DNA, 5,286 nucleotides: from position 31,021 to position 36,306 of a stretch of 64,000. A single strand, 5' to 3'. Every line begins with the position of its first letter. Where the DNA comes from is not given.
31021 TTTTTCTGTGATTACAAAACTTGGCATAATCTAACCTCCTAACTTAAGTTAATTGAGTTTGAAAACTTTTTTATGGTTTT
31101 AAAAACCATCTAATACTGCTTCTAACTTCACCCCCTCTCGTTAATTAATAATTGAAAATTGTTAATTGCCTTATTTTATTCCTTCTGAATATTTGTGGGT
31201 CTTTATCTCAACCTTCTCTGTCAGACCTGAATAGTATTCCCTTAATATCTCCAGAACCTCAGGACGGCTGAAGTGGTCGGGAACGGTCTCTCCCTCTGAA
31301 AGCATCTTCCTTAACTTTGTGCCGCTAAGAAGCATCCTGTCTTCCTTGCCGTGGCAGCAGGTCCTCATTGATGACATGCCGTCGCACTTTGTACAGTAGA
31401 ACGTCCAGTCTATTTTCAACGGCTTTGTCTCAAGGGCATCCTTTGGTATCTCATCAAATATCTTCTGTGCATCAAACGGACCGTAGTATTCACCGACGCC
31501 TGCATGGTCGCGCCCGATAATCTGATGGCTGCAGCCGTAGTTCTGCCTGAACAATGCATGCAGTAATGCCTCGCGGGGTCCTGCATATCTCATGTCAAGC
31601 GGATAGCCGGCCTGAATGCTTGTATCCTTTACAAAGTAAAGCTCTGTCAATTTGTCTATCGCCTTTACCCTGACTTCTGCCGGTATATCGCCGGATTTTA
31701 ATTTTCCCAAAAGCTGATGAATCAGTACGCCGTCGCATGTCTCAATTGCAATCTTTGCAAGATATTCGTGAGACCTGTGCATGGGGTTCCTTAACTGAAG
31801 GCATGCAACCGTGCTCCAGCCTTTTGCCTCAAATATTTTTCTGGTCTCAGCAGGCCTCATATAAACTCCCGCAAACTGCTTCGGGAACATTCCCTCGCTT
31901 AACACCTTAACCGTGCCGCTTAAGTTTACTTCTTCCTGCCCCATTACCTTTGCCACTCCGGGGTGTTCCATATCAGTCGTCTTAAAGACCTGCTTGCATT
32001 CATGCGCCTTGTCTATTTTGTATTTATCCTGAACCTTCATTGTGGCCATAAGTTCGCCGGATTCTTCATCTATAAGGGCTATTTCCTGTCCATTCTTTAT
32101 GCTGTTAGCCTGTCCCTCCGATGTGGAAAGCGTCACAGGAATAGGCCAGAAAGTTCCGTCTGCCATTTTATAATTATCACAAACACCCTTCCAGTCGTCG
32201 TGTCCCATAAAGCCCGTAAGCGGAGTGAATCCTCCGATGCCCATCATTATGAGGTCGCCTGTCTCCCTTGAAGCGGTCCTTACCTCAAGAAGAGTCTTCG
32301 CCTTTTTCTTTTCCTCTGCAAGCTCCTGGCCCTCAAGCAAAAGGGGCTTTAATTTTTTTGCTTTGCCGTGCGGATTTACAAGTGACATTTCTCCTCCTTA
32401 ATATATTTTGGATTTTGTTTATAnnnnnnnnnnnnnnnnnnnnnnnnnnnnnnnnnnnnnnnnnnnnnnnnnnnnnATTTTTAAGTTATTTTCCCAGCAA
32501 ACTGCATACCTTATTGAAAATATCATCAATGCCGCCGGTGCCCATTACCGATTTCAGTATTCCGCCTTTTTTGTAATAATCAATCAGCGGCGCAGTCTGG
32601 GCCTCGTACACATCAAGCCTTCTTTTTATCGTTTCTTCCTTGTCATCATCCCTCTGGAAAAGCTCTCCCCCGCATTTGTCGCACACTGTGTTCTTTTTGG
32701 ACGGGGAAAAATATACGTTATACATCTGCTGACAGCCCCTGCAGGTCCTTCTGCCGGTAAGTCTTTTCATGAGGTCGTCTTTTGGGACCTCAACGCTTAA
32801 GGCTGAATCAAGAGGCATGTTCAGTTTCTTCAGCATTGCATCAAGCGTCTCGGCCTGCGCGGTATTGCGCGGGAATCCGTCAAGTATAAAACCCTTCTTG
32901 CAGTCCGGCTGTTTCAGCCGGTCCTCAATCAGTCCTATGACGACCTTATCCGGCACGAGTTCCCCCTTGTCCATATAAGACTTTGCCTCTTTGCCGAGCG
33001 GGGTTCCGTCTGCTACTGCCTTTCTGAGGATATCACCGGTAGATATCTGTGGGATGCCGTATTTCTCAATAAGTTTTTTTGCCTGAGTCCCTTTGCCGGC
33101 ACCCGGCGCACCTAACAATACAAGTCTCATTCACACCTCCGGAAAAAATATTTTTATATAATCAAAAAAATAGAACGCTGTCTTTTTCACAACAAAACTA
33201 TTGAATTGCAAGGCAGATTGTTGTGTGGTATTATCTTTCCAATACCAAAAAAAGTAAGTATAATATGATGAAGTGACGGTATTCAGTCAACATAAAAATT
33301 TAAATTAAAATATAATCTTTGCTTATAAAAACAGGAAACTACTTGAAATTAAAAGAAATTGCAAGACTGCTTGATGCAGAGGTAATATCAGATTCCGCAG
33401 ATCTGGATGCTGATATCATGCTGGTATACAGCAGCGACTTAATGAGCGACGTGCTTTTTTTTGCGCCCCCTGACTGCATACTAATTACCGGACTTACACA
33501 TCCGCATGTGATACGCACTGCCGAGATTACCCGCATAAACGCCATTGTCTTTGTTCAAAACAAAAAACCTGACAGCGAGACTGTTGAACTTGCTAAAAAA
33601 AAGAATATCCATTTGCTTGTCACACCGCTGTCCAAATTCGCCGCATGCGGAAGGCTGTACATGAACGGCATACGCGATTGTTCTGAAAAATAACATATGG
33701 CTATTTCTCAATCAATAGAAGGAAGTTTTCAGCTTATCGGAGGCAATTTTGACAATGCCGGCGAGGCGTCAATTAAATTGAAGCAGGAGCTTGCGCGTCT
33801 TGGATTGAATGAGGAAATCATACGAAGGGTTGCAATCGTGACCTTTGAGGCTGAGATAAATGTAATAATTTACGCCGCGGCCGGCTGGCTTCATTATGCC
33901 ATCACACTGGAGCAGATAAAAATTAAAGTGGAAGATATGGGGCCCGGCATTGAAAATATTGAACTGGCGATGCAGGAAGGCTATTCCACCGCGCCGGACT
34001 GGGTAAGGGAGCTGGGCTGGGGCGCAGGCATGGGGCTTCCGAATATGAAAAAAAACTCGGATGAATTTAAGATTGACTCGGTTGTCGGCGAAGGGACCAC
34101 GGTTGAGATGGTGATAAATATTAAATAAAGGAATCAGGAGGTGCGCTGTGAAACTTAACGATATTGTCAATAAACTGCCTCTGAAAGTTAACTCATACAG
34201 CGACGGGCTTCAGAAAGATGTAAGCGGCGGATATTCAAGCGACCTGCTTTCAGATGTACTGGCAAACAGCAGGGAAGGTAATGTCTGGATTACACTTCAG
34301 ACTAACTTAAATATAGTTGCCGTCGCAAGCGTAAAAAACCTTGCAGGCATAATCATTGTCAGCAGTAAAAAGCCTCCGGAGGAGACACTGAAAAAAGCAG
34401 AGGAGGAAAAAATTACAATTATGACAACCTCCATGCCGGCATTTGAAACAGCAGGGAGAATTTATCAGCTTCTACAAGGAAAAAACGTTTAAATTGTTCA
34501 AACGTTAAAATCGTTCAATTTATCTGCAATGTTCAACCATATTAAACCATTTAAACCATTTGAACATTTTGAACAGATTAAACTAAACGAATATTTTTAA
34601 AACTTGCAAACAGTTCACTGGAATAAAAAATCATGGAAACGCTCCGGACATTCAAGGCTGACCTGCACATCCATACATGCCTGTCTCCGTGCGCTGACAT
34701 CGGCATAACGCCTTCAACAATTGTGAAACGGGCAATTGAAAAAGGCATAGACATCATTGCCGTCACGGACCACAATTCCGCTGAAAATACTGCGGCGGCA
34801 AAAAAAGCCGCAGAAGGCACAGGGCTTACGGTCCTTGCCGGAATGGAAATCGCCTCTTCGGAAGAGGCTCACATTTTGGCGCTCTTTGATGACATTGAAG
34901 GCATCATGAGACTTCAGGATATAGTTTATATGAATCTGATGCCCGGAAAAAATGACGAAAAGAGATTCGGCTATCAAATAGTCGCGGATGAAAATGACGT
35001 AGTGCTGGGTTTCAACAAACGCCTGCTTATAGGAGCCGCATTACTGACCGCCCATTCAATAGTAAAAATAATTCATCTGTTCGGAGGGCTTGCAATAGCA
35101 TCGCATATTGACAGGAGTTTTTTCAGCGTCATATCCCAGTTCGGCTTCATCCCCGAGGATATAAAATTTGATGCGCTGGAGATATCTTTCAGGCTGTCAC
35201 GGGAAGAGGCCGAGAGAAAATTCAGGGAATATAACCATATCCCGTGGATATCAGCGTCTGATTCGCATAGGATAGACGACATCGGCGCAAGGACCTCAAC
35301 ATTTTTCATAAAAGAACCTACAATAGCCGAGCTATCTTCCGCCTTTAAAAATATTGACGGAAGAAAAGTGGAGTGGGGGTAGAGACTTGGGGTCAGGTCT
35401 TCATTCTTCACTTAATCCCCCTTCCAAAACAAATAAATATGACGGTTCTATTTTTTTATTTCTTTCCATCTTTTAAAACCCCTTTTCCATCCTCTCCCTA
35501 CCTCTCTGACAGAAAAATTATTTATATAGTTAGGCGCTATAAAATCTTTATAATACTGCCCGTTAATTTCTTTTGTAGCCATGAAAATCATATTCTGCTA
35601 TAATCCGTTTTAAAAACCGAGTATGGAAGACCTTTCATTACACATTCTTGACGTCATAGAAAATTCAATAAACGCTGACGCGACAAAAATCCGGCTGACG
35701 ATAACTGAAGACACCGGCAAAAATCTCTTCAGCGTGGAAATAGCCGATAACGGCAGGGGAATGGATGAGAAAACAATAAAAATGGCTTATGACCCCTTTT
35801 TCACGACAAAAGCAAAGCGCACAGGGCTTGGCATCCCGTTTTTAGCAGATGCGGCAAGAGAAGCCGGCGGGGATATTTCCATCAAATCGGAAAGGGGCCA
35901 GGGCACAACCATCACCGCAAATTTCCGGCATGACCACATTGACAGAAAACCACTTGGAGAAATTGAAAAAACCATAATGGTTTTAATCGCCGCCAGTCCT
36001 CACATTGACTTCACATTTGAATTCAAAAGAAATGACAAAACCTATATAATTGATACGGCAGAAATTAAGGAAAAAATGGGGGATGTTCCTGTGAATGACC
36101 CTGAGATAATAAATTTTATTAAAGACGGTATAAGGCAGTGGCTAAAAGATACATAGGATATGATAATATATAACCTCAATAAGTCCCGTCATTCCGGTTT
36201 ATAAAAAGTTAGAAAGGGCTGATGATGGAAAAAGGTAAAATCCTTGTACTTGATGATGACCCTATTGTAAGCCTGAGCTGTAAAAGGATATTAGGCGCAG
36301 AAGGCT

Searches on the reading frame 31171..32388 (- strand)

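Call 96: search_protein_families(library=pfam, proteins=[window:31171-32388:-], max_evalue=0.00001)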
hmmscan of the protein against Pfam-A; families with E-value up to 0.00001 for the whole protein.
window:31171-32388:- (405 aa): 2 families
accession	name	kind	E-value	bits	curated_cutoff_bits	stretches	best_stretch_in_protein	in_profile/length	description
PF01747.23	ATP-sulfurylase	-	5e-87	291.2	24.3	1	175-385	3-212/212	ATP-sulfurylase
PF14306.12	PUA_2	-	2.7e-52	177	27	1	5-164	2-158/159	PUA-like domain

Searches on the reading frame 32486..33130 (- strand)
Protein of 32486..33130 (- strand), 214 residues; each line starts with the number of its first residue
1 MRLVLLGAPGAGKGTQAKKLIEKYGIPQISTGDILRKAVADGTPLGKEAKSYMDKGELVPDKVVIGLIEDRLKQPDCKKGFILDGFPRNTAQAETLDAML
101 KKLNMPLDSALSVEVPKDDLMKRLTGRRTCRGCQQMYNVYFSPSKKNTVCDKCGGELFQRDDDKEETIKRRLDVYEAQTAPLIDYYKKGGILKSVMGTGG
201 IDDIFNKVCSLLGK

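Call 62: search_protein_families(library=pfam, proteins=[window:32486-33130:-], max_evalue=10)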
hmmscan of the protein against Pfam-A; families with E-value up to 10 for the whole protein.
window:32486-33130:- (214 aa): 14 families
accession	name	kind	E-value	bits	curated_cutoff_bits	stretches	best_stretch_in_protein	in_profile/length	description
PF00406.28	ADK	-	1.4e-60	204.3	26.8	1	5-190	1-150/151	Adenylate kinase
PF13207.12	AAA_17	-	2.1e-32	112.7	27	1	6-132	1-126/136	AAA domain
PF05191.20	ADK_lid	-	2.7e-15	56.4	26.6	1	127-162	1-36/36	Adenylate kinase, active site lid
PF17213.9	Hydin_ADK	-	9.3e-06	26.3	27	2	59-85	169-195/196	Hydin Adenylate kinase-like domain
PF13671.12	AAA_33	-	1.1e-05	26.2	27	1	4-129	3-120/143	AAA domain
PF13238.12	AAA_18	-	4.6e-05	24.3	29.4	1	4-130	2-114/128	AAA domain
PF13521.12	AAA_28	-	0.045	14.4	27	1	2-44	1-41/164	AAA domain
PF02223.23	Thymidylate_kin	-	0.045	13.9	27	1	7-64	3-58/185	Thymidylate kinase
PF07295.17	DUF1451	-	0.081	13.5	26.1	1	126-161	112-145/146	Zinc-ribbon containing domain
PF24531.2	ANC1_spectrin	-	0.092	13.6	27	0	162-189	3-30/95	Nuclear anchorage protein 1, spectrin repeat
PF13189.12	Cytidylate_kin2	-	0.15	12.7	28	1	8-49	7-47/176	Cytidylate kinase-like family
PF01155.25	HypA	-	0.17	12.3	28.9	1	123-169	66-108/112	Hydrogenase/urease nickel incorporation, metallochaperone, hypA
PF08271.17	Zn_Ribbon_TF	-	0.17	11.9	29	1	129-154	2-26/43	TFIIB zinc-binding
PF23477.1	zf_Tbcl_2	-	0.37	11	27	1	128-153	6-32/37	Probable treble clef zinc finger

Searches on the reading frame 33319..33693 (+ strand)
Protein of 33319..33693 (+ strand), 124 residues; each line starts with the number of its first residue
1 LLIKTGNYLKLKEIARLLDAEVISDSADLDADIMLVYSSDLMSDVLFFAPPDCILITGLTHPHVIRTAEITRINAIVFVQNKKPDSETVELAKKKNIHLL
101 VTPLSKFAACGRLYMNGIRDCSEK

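Call 3: search_protein_families(library=pfam, proteins=[window:33319-33693:+], max_evalue=0.01)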
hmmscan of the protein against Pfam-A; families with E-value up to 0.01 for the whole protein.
window:33319-33693:+ (124 aa): 2 families
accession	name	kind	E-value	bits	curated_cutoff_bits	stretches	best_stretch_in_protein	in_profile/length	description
PF07085.17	DRTGG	-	5e-06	26.8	25.2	1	13-110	1-99/105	DRTGG domain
PF02603.21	Hpr_kinase_N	-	0.0044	17.4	24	1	72-105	80-113/125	HPr Serine kinase N terminus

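Call 5: search_protein_families(library=ncbifam, proteins=[window:33319-33693:+], max_evalue=0.001)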
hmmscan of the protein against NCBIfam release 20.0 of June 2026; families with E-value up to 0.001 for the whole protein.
window:33319-33693:+ (124 aa): 0 families

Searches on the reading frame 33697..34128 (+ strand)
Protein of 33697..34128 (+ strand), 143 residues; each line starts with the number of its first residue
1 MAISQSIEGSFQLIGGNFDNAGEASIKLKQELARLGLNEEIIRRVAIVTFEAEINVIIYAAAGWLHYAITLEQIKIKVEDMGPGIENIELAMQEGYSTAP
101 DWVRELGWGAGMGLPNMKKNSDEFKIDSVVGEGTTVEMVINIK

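Call 3: search_protein_families(library=pfam, proteins=[window:33697-34128:+], max_evalue=0.01)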
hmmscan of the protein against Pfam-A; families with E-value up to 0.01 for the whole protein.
window:33697-34128:+ (143 aa): 2 families
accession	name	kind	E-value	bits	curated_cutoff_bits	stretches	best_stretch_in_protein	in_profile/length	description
PF13581.12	HATPase_c_2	-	1.6e-08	35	27.4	1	27-139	14-126/127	Histidine kinase-like ATPase domain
PF02518.31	HATPase_c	-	9.2e-06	26.5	26.4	1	51-140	12-107/111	Histidine kinase-, DNA gyrase B-, and HSP90-like ATPase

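Call 5: search_protein_families(library=ncbifam, proteins=[window:33697-34128:+], max_evalue=0.001)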
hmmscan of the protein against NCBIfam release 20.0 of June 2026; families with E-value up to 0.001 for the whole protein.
window:33697-34128:+ (143 aa): 1 family
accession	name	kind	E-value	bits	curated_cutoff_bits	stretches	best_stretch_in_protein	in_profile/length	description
TIGR01925.2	spIIAB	equivalog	1e-15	57.8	135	1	26-142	19-136/137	anti-sigma F factor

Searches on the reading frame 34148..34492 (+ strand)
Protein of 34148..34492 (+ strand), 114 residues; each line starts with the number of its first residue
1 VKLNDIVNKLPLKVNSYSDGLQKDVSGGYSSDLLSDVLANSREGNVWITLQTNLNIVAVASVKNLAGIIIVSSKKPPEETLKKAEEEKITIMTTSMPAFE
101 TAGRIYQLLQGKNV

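Call 3: search_protein_families(library=pfam, proteins=[window:34148-34492:+], max_evalue=0.01)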
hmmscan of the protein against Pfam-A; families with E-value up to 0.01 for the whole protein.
window:34148-34492:+ (114 aa): 2 families
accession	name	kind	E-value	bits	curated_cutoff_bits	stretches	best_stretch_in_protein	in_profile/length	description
PF07085.17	DRTGG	-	5e-06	26.7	25.2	1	42-107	39-104/105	DRTGG domain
PF02603.21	Hpr_kinase_N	-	0.0046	17.4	24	1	63-107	79-123/125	HPr Serine kinase N terminus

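Call 5: search_protein_families(library=ncbifam, proteins=[window:34148-34492:+], max_evalue=0.001)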
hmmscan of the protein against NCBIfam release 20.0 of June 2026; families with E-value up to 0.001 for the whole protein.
window:34148-34492:+ (114 aa): 0 families

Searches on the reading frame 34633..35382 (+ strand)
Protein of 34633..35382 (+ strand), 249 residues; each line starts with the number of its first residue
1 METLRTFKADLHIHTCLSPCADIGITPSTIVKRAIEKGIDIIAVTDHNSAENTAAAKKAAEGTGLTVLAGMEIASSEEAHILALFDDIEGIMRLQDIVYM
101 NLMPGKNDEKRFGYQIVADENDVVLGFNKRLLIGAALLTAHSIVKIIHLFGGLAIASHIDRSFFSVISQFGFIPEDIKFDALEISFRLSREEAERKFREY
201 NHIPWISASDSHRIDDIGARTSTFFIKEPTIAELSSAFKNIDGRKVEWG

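Call 3: search_protein_families(library=pfam, proteins=[window:34633-35382:+], max_evalue=0.01)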
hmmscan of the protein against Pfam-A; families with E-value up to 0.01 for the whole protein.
window:34633-35382:+ (249 aa): 2 families
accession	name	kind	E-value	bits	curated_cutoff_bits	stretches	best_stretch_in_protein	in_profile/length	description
PF02811.25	PHP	-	5.2e-12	46.8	26.4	1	10-112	1-106/164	PHP domain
PF13263.12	PHP_C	-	0.0012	18.7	21.3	1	195-239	8-52/56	PHP-associated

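Call 5: search_protein_families(library=ncbifam, proteins=[window:34633-35382:+], max_evalue=0.001)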
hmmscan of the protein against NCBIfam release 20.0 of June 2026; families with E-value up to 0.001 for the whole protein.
window:34633-35382:+ (249 aa): 12 families
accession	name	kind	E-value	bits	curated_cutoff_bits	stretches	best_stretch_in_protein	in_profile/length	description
NF045780.1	TrlF_fam_ATP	equivalog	2.9e-19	69.3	350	1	7-219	6-241/944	TrlF family AAA-like ATPase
NF041577.1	nside_bi_sphtase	equivalog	1.5e-12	47.3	400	1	8-80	3-72/276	3',5'-nucleoside bisphosphate phosphatase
NF047791.1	RNaseRnm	equivalog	1.7e-12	47.2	375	1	9-87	3-83/275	RNase RNM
NF038032.1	CehA_McbA_metalo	domain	3.7e-12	46.3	80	1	8-84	4-77/315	CehA/McbA family metallohydrolase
NF045781.1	Spaf1101_AAA_ATP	equivalog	5.1e-10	38.4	475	1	29-241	96-299/836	Spaf_1101 family AAA-like ATPase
NF042955.1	Ppl_antiphage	equivalog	1.3e-06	26.7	1000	1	6-235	4-229/882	anti-phage protein Ppl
NF004981.0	PRK06361.1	equivalog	5.8e-06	25.8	117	1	9-81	2-79/217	histidinol phosphate phosphatase domain-containing protein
NF004225.0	PRK05672.1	subfamily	8.1e-06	24.2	939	1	24-112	21-114/1047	error-prone DNA polymerase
TIGR01405.1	polC_Gram_pos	equivalog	2e-05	22.5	1043.45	1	9-78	105-173/1211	DNA polymerase III subunit alpha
NF041661.1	Cycl_ph_dihydrol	equivalog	2.4e-05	23.8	500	1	10-75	1-63/259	phosphoribosyl 1,2-cyclic phosphate 1,2-diphosphodiesterase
NF001688.0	PRK00448.1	equivalog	0.00011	19.9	873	1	9-79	339-408/1445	PolC-type DNA polymerase III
NF006702.0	PRK09248.1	domain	0.00039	20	264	0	7-51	3-45/246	PHP domain-containing protein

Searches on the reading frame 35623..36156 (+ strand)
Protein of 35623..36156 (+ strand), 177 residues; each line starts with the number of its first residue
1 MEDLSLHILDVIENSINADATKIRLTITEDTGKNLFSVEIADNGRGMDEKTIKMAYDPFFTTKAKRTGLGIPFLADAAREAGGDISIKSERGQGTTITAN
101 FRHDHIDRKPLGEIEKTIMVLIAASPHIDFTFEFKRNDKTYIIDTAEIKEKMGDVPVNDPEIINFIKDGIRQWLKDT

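Call 3: search_protein_families(library=pfam, proteins=[window:35623-36156:+], max_evalue=0.01)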
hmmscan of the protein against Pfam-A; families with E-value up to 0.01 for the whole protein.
window:35623-36156:+ (177 aa): 4 families
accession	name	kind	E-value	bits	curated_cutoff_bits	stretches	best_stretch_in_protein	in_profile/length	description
PF02518.31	HATPase_c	-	1.2e-16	61.6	26.4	1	7-102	9-108/111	Histidine kinase-, DNA gyrase B-, and HSP90-like ATPase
PF13589.12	HATPase_c_3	-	1.9e-09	38.1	25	1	8-111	7-113/137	Histidine kinase-, DNA gyrase B-, and HSP90-like ATPase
PF13581.12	HATPase_c_2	-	0.00013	22.4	27.4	1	21-99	54-125/127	Histidine kinase-like ATPase domain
PF14501.12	HATPase_c_5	-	0.0014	18.9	22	1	9-91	11-92/102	GHKL domain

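Call 5: search_protein_families(library=ncbifam, proteins=[window:35623-36156:+], max_evalue=0.001)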
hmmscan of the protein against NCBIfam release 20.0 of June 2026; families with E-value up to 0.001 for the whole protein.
window:35623-36156:+ (177 aa): 52 families (the best 25 are shown)
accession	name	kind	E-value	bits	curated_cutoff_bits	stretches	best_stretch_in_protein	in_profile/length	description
NF008468.0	PRK11360.1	equivalog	2.6e-18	65.7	646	1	8-105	511-610/616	two-component system sensor histidine kinase AtoS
NF007688.0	PRK10364.1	equivalog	1.1e-14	54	479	1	8-100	356-448/460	two-component system sensor histidine kinase ZraS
NF010411.0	PRK13837.1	equivalog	1.7e-14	52.8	647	1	32-99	604-671/828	two-component system VirA-like sensor kinase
NF053867.1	SprKinKinDBac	equivalog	1.1e-12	47.2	775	1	8-100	402-494/500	sporulation kinase KinD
NF010076.0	PRK13557.1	subfamily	1.3e-12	47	631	1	33-105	322-396/540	histidine kinase famiy protein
TIGR02916.1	PEP_his_kin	equivalog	1.5e-12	46.9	300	1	7-98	583-675/679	XrtA/PEP-CTERM system histidine kinase PrsK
NF052574.1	HisKinEspCMyxo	equivalog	7.2e-12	44.3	1200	1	20-98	553-632/785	serine histidine kinase EspC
NF038348.1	T2SS_HK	subfamily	1.5e-10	40.1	450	1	12-99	480-569/574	histidine kinase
NF046020.1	HisKinCckABruc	equivalog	1.5e-10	39.6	1000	1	25-99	627-703/868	cell cycle histidine kinase CckA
NF008298.1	PRK11086.1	subfamily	2.5e-10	39.4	520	1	11-100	431-522/529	DcuS/MalK family sensor histidine kinase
NF040750.1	tetrathio_HK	equivalog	6.7e-10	38.1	750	1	9-92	462-543/555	tetrathionate respiration histidine kinase TtrS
NF052573.1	HisKinEspAMyxo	equivalog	2.4e-09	35.8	1400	1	11-103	518-611/755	serine histidine kinase EspA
TIGR00585.2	mutl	equivalog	1.3e-08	34.2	180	1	11-65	28-79/555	DNA mismatch repair endonuclease MutL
NF011874.0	PRK15347.1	equivalog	1.4e-08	33.3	852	1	20-99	531-610/921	two component system sensor kinase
TIGR01925.2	spIIAB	equivalog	1.6e-08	34.5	135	1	22-99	59-132/137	anti-sigma F factor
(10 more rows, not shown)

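Call 64: search_solved_structures(query=window:35623-36156:+, max_evalue=0.01, show_alignments=1)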
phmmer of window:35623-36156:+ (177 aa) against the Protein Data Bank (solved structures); distinct sequences matched with E-value up to 0.01: 24.
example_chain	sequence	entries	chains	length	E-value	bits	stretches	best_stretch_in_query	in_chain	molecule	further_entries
9jfj_A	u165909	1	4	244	1.6e-09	40.9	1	9-99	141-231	Sensor histidine kinase ZraS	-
3d36_A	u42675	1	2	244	1.3e-07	34.7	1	8-98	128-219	Sporulation kinase B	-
9p6i_A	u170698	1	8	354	1.4e-06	31.3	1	36-98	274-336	histidine kinase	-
3sl2_A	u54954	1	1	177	2.4e-06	30.5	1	11-103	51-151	Sensor histidine kinase yycG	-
3a0t_A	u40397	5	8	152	2.1e-05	27.5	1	8-86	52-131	Sensor protein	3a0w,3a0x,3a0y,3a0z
4i5s_A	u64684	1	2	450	3.3e-05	26.9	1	9-104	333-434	Putative histidine kinase CovS; VicK-like protein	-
9qjg_A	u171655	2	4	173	5.4e-05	26.1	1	25-95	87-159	histidine kinase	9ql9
6paj_A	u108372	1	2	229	6.5e-05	25.9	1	11-98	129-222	Sensor protein SrrB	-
3a0r_A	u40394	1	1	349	0.00015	24.7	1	8-86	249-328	Sensor protein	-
8vc9_A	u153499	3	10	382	0.00021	24.3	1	26-95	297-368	Leptospira virulence regulator B (LvrB) | histidine kinase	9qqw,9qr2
5idm_A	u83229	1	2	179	0.00022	24.1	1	32-96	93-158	Cell cycle histidine kinase CckA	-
9n2k_A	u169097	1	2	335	0.00031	23.7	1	8-65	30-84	DNA mismatch repair protein MutL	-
5idj_A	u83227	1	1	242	0.0004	23.3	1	32-96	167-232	Histidine kinase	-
4gcz_A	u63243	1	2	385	0.00067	22.6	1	11-97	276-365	Blue-light photoreceptor, Sensor protein fixL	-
9qq6_A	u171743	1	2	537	0.00072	22.5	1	7-98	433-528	histidine kinase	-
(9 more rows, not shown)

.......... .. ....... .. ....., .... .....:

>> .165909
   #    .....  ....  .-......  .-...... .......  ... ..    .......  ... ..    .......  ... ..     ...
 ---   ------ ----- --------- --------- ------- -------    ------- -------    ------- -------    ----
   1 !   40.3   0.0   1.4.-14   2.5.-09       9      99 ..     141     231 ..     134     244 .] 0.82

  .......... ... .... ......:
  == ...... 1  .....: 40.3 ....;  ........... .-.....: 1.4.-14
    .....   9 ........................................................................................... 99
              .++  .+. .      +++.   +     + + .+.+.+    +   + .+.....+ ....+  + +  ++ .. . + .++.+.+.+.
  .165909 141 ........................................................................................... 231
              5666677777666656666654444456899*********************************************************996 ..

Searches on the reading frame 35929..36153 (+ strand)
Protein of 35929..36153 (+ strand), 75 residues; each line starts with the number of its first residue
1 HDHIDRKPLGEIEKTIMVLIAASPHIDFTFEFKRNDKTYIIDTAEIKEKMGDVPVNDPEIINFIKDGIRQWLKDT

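Call 62: search_protein_families(library=pfam, proteins=[window:35929-36153:+], max_evalue=10)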
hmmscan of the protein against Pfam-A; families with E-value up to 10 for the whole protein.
seq(75 aa): 0 families
